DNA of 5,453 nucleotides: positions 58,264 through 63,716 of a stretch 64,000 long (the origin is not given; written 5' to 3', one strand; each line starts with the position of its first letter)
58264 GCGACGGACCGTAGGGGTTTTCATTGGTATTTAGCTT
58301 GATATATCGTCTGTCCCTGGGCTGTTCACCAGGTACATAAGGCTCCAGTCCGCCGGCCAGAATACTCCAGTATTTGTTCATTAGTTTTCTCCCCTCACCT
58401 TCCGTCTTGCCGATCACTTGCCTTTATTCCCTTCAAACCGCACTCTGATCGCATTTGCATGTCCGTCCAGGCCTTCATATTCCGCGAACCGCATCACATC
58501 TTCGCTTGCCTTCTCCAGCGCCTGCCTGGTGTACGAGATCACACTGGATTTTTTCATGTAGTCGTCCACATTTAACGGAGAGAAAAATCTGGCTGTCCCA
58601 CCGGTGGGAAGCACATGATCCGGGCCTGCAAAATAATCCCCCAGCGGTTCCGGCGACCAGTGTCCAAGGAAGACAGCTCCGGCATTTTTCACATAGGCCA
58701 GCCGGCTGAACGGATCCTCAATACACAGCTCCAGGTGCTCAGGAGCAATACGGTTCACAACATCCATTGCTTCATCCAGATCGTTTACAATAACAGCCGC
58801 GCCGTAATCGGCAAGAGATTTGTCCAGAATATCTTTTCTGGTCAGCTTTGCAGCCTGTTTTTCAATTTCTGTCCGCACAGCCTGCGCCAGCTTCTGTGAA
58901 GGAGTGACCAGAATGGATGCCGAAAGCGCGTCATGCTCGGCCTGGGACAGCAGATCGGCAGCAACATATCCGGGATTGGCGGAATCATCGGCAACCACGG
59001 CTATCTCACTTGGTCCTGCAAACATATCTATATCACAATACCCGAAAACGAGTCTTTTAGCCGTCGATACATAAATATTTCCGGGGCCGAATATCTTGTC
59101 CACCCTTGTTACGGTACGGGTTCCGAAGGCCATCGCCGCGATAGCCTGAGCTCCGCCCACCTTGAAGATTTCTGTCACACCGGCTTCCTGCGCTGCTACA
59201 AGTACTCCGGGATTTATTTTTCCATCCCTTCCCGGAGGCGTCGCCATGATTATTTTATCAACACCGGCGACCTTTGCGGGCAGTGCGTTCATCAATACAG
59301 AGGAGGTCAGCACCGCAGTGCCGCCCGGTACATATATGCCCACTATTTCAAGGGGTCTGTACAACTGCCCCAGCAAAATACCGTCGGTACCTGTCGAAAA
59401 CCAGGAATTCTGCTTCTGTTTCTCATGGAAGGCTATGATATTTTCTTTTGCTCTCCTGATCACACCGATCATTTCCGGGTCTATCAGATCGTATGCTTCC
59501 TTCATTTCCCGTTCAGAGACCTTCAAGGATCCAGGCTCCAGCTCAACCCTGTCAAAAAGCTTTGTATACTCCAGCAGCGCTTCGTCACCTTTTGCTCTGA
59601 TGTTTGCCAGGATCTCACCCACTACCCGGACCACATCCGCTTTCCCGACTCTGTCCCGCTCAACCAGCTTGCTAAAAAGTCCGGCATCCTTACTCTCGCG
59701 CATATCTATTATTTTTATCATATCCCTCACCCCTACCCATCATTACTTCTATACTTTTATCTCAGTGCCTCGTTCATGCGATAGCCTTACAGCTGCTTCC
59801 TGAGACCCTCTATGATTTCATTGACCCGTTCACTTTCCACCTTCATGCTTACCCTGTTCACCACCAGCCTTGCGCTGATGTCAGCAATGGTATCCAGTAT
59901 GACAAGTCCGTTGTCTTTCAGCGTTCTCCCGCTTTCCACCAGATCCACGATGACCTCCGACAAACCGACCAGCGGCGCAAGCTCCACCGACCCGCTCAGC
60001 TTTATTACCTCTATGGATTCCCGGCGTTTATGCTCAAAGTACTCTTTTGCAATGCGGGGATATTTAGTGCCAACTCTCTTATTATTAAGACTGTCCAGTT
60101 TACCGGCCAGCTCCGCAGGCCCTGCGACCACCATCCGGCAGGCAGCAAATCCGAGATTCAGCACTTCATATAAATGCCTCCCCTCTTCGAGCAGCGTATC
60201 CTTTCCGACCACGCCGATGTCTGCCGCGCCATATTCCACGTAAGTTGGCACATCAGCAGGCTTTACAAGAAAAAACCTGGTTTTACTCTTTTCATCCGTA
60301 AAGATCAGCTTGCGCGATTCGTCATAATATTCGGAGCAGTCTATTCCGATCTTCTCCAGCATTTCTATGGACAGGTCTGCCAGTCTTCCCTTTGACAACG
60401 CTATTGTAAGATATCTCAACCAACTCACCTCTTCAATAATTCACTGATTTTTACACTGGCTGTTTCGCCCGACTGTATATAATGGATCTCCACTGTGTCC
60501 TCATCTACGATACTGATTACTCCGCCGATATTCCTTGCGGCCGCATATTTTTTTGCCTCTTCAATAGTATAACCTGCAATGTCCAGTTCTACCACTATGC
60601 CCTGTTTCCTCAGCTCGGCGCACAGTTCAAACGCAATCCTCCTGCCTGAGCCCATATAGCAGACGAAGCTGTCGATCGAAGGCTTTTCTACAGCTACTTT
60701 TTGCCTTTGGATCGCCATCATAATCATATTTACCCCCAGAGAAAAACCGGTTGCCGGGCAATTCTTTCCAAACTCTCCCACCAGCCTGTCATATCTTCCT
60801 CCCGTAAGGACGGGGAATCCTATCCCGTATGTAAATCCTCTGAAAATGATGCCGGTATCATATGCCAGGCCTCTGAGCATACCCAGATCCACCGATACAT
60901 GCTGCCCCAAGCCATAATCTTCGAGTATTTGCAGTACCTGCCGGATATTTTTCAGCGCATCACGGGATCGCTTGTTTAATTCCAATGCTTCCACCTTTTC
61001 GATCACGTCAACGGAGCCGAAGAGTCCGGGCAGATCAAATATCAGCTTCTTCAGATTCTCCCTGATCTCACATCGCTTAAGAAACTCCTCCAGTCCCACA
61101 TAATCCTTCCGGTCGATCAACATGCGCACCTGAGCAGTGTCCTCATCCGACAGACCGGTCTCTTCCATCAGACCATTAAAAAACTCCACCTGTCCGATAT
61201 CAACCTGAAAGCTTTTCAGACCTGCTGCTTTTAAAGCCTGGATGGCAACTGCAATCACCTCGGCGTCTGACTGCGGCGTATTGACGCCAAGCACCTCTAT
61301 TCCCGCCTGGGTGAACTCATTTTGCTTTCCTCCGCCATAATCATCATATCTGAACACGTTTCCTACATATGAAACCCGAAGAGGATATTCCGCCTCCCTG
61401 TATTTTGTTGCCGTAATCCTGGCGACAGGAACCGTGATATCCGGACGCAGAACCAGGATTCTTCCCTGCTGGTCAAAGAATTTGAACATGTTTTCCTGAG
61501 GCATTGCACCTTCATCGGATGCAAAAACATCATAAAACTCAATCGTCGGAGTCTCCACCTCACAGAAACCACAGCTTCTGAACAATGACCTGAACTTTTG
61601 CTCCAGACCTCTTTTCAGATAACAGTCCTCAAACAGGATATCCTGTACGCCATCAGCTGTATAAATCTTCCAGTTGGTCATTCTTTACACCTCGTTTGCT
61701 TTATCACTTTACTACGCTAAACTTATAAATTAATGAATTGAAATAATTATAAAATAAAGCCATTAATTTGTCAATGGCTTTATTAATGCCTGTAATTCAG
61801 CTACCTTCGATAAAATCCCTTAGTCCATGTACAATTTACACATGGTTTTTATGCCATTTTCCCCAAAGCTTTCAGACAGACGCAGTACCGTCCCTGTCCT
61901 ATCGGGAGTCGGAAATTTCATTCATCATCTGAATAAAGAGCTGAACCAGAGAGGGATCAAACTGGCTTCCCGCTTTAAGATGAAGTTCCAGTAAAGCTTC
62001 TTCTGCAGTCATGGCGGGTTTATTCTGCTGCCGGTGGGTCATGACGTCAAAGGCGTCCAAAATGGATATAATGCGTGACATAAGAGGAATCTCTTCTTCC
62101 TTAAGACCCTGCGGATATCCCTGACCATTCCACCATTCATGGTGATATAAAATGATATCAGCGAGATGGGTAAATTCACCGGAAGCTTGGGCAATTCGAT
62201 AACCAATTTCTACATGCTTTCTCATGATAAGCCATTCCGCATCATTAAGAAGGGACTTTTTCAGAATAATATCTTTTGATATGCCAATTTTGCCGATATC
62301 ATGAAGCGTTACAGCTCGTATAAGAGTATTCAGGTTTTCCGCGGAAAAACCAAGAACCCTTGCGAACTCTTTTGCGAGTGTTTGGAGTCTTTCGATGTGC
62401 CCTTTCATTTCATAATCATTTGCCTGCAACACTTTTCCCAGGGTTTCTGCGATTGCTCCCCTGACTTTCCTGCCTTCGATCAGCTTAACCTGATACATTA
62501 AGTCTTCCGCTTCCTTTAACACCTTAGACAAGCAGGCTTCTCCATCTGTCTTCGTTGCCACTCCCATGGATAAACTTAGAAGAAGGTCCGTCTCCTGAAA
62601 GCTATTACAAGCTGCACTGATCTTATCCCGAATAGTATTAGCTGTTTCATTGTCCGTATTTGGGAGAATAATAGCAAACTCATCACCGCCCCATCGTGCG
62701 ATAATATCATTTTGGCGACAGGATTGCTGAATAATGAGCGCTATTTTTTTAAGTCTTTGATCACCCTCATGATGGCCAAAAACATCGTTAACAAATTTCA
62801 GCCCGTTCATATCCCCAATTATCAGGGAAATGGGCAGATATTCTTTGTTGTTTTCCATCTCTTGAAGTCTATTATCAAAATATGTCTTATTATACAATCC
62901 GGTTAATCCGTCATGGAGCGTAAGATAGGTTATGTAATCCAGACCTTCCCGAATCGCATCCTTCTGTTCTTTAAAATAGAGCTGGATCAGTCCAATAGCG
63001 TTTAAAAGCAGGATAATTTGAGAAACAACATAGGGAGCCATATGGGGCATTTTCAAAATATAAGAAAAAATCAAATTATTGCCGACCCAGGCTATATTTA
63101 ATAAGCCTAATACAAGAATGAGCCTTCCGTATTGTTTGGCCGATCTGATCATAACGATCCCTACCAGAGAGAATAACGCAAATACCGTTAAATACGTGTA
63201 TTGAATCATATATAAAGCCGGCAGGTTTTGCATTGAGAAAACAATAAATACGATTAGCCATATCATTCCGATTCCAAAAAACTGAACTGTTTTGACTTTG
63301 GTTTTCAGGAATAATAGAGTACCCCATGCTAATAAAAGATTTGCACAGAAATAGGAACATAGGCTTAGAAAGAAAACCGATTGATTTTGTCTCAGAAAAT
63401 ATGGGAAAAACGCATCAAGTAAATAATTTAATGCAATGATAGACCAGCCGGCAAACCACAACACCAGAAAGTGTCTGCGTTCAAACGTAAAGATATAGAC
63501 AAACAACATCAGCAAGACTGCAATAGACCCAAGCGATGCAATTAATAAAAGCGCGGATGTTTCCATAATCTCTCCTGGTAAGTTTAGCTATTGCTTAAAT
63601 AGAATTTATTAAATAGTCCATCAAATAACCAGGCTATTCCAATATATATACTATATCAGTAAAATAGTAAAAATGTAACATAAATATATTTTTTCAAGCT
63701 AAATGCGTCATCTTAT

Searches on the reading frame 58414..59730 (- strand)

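Call 66: search_protein_families(library=pfam, proteins=[window:58414-59730:-], max_evalue=0.001)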
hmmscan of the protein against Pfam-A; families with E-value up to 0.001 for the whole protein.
window:58414-59730:- (438 aa): 1 family
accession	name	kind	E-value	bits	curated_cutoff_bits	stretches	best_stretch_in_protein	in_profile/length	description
PF00815.25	Histidinol_dh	-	2.6e-177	590.3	27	1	25-432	3-411/411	Histidinol dehydrogenase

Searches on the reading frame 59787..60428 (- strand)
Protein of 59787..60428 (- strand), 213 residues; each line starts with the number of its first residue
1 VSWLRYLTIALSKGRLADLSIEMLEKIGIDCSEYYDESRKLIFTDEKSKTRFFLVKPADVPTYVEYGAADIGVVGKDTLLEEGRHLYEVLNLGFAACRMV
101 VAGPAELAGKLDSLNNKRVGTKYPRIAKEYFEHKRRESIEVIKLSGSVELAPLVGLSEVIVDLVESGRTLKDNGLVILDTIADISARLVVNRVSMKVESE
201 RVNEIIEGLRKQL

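Call 66: search_protein_families(library=pfam, proteins=[window:59787-60428:-], max_evalue=0.001)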
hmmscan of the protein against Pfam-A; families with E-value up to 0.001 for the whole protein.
window:59787-60428:- (213 aa): 1 family
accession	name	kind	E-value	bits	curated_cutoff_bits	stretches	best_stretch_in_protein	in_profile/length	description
PF01634.23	HisG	-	3.2e-54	183.6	25.5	1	56-210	1-157/158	ATP phosphoribosyltransferase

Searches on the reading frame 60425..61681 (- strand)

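Call 66: search_protein_families(library=pfam, proteins=[window:60425-61681:-], max_evalue=0.001)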
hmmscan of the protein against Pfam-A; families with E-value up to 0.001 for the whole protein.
window:60425-61681:- (418 aa): 4 families
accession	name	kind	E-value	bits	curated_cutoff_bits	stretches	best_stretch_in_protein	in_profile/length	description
PF13393.11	tRNA-synt_His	-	2.1e-78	264.1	25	1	11-319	1-307/308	Histidyl-tRNA synthetase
PF01409.25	tRNA-synt_2d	-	5e-05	23.3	19.8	1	27-135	23-137/246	tRNA synthetases class II core domain (F)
PF00587.30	tRNA-synt_2b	-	0.00019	22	29.3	1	66-160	1-101/179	tRNA synthetase class II core domain (G, H, P, S and T)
PF03129.25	HGTP_anticodon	-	0.00079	20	21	0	349-417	17-89/94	Anticodon binding domain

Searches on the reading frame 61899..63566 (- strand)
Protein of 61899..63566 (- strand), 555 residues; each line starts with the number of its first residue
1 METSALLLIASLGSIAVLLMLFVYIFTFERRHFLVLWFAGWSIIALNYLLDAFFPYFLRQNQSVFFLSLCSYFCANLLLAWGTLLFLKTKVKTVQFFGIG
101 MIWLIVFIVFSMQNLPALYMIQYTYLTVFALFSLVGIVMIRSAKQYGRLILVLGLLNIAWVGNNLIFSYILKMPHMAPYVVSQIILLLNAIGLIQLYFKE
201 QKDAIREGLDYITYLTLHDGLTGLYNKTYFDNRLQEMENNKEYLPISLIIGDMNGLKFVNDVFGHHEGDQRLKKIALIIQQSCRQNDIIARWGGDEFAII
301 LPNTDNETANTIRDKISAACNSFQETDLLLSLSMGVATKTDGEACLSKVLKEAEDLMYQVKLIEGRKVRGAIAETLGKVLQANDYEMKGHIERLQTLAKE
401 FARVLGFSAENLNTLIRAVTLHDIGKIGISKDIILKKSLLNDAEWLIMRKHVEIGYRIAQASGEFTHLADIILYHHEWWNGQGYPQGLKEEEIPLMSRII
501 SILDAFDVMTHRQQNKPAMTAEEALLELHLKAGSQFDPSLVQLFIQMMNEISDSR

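Call 66: search_protein_families(library=pfam, proteins=[window:61899-63566:-], max_evalue=0.001)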
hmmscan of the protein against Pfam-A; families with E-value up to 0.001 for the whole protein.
window:61899-63566:- (555 aa): 3 families
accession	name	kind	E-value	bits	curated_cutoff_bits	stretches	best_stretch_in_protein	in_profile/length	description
PF00990.26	GGDEF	-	9.5e-36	123.4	23.8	1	217-362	2-156/161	Diguanylate cyclase, GGDEF domain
PF13487.12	HD_5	-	4.2e-31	108.4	27.2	1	377-540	4-170/170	HD domain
PF01966.28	HD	-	1.8e-18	67.4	22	1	390-509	4-116/116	HD domain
